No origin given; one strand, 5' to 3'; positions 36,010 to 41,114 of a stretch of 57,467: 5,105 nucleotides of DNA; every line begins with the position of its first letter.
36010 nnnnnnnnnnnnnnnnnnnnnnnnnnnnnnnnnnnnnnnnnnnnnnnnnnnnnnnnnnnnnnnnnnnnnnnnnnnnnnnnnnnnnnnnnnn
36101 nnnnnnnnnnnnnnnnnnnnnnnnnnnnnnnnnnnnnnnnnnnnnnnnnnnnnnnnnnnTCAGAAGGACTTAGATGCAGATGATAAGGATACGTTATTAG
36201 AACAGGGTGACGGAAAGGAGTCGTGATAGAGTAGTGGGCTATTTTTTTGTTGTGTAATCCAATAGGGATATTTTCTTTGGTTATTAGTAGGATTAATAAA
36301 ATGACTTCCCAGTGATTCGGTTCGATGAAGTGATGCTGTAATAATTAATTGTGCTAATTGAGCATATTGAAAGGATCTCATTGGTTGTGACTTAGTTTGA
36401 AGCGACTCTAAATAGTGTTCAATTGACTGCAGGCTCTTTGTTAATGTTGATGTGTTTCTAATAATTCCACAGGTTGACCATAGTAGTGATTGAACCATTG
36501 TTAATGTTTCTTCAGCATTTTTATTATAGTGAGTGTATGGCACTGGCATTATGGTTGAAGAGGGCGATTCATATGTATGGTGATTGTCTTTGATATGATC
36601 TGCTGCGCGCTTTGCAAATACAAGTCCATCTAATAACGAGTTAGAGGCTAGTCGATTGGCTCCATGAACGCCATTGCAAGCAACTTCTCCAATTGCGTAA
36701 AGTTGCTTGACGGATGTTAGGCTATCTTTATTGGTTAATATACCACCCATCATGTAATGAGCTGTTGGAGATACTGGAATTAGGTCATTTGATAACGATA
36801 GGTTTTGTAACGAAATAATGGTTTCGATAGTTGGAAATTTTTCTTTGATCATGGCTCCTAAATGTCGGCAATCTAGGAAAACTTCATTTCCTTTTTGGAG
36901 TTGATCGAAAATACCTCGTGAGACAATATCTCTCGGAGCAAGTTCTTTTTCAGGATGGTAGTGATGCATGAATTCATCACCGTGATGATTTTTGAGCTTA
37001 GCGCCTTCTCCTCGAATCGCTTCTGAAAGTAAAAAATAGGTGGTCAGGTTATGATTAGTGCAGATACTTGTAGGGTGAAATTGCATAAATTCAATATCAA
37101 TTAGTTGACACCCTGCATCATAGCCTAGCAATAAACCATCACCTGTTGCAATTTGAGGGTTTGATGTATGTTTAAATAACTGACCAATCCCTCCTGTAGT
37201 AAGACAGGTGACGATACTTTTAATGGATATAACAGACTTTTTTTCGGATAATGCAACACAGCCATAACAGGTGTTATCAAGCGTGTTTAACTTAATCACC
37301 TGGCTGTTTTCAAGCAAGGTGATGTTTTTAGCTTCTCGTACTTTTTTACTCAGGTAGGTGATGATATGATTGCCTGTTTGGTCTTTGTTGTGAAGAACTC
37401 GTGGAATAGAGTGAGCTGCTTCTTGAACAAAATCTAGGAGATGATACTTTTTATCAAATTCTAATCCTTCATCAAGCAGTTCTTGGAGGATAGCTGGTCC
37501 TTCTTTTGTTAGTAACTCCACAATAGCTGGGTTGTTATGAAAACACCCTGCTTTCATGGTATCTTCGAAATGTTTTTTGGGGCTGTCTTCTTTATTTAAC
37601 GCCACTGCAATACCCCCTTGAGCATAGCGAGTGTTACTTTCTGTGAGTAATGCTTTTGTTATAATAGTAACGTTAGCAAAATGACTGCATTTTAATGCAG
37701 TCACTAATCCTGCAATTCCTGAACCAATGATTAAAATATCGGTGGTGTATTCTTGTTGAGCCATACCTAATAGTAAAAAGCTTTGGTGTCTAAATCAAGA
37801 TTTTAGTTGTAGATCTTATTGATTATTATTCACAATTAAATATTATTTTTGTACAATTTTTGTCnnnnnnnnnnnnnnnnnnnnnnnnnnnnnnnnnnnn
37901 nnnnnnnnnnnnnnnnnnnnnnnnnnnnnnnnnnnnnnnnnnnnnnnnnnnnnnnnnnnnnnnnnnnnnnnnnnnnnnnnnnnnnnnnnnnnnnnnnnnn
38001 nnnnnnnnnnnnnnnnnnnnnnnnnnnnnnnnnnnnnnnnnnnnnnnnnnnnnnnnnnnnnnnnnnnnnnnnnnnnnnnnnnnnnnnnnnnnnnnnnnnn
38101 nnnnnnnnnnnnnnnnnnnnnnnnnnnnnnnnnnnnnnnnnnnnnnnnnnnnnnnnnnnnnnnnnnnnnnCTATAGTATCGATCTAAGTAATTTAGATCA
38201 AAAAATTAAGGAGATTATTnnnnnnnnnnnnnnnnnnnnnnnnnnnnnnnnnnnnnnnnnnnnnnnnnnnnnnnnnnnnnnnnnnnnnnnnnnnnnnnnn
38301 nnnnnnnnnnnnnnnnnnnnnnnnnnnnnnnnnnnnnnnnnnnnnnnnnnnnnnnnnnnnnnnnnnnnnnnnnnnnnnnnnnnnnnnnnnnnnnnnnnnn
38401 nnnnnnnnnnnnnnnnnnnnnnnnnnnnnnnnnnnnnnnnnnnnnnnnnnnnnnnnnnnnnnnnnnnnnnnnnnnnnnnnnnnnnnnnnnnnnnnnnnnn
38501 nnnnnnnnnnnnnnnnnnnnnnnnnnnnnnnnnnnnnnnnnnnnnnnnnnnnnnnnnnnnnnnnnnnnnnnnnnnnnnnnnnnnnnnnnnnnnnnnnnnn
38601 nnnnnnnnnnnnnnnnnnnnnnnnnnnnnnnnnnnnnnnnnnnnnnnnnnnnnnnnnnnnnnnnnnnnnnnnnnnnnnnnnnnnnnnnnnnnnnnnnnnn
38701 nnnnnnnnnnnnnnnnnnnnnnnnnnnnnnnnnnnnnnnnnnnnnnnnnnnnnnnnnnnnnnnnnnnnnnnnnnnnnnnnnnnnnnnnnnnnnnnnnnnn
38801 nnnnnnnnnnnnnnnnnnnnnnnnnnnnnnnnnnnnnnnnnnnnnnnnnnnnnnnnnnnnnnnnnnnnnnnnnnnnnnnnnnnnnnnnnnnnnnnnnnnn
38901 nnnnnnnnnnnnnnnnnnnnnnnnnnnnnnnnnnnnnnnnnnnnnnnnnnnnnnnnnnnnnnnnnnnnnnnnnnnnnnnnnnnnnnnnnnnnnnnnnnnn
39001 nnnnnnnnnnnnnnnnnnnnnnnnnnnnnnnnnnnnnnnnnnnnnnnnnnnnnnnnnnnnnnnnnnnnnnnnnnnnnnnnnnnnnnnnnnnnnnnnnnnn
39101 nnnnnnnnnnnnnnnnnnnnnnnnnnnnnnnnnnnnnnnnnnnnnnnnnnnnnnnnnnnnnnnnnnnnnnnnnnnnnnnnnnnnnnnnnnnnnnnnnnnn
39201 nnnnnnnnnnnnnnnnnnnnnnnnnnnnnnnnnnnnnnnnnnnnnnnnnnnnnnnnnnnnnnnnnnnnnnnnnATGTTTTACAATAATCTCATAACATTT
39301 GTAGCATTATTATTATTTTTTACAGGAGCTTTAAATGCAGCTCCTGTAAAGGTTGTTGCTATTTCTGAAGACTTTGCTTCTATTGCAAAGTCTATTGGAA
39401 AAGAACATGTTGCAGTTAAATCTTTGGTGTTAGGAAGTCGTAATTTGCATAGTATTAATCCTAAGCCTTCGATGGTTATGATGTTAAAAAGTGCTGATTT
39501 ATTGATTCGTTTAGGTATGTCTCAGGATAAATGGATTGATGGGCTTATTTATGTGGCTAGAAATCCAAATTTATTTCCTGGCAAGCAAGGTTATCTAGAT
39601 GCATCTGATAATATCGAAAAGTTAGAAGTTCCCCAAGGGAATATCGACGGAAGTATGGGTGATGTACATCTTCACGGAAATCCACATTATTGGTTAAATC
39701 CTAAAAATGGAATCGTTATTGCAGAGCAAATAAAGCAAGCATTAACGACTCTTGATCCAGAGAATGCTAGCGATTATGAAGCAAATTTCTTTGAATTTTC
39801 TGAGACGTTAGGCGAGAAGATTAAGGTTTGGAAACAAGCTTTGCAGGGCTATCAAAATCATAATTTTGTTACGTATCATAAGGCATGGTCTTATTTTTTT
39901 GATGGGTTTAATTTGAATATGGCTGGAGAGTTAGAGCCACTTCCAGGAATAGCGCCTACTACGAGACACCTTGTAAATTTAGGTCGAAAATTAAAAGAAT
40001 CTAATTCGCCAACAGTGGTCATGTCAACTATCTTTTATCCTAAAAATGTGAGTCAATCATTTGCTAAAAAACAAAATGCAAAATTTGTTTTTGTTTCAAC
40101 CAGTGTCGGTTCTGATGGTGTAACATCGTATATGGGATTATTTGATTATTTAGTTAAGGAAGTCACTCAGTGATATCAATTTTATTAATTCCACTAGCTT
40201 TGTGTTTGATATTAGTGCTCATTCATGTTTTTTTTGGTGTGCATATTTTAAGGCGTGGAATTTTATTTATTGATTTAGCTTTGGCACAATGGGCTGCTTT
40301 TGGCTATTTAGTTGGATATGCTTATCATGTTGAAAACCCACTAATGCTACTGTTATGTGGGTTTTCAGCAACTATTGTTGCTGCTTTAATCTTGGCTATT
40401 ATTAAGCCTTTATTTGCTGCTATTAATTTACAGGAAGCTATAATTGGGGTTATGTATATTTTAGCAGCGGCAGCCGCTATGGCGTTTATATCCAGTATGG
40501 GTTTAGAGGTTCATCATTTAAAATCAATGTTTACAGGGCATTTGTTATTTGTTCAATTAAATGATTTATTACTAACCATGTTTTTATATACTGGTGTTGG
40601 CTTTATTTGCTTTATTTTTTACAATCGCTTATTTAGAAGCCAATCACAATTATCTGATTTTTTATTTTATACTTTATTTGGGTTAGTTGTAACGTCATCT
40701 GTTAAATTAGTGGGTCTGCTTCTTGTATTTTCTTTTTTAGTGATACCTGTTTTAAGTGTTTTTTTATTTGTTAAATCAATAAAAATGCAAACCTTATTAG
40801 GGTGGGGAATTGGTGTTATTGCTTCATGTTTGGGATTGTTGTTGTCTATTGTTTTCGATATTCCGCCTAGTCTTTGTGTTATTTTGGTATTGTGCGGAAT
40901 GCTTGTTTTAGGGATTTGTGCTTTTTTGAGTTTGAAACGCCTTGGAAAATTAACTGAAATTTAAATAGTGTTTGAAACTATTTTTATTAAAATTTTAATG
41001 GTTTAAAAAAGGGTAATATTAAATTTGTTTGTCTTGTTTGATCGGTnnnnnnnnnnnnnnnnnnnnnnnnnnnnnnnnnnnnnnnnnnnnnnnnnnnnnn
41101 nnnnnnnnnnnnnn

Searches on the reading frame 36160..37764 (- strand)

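Call 48: search_protein_families(library=pfam, proteins=[window:36160-37764:-], max_evalue=0.00001)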
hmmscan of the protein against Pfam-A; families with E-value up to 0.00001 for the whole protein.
window:36160-37764:- (534 aa): 3 families
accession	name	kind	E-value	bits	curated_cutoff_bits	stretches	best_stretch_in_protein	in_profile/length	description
PF00890.30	FAD_binding_2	-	1.4e-77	262.1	20.4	1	9-377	1-414/414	FAD binding domain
PF07992.20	Pyr_redox_2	-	3e-06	27.3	26.1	0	9-83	2-58/291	Pyridine nucleotide-disulphide oxidoreductase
PF01266.30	DAO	-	6.5e-06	26.3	27.9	1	9-140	1-121/353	FAD dependent oxidoreductase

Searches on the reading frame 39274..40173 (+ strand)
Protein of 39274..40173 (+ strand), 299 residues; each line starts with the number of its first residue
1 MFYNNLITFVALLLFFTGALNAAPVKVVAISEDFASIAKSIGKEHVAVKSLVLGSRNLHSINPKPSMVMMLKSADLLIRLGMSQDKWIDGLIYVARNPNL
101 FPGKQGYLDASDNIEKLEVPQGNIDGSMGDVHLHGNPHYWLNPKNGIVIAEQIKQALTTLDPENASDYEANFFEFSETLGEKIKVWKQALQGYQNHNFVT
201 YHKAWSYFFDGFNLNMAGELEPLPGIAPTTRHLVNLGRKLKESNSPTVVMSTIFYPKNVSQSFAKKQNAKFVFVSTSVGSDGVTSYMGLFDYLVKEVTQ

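Call 69: search_protein_families(library=pfam, proteins=[window:39274-40173:+], max_evalue=0.0001)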
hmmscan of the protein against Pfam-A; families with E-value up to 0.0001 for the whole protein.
window:39274-40173:+ (299 aa): 1 family
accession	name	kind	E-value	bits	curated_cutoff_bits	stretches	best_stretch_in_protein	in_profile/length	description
PF01297.22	ZnuA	-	9e-43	147.1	29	1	28-297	2-260/263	Zinc-uptake complex component A periplasmic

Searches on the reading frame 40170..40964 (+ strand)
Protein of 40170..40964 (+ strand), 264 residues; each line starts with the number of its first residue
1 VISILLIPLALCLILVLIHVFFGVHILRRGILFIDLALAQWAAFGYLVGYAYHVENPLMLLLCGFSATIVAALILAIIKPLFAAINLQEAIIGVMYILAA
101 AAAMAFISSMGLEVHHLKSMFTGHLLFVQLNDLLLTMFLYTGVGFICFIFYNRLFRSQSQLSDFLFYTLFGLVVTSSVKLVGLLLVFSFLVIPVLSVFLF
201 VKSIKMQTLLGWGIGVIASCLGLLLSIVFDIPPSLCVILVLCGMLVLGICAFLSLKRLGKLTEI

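Call 86: search_protein_families(library=pfam, proteins=[window:40170-40964:+], max_evalue=0.00001)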
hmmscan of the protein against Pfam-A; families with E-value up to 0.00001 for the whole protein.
window:40170-40964:+ (264 aa): 1 family
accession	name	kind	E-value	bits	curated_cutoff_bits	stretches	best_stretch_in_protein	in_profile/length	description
PF00950.22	ABC-3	-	5.2e-12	46.3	20.1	1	9-249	9-255/258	ABC 3 transport family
